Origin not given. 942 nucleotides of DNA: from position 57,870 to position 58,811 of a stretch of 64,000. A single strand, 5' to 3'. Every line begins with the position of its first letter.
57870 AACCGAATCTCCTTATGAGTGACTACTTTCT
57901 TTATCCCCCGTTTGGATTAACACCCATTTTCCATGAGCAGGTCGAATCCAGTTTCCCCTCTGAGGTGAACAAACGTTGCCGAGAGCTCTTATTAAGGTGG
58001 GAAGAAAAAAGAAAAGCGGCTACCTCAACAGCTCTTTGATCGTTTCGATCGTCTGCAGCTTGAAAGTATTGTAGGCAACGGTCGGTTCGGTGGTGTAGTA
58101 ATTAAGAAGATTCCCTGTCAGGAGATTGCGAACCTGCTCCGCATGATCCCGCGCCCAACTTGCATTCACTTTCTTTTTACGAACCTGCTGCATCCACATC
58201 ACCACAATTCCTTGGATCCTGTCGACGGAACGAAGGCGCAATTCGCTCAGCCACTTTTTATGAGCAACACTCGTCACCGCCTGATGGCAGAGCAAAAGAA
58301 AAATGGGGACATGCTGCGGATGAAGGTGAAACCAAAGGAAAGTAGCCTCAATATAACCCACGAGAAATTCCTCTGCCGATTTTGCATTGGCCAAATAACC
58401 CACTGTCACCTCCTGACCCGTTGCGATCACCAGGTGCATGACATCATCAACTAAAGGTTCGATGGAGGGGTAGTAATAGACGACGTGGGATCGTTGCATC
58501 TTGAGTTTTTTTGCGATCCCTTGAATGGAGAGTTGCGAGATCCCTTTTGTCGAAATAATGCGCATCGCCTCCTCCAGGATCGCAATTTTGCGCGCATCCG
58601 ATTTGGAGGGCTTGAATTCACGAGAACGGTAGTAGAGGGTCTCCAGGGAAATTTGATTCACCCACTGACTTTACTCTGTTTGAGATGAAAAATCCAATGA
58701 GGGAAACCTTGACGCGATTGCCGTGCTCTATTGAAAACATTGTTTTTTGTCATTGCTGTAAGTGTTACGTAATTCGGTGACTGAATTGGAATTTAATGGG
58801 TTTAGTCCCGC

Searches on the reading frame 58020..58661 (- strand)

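Call 66: search_protein_families(library=pfam, proteins=[window:58020-58661:-], max_evalue=0.001)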
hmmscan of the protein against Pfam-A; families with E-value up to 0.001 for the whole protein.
window:58020-58661:- (213 aa): 1 family
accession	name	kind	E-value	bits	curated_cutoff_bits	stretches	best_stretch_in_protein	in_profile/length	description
PF00440.29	TetR_N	-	4.4e-07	30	24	1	28-73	1-46/47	Bacterial regulatory proteins, tetR family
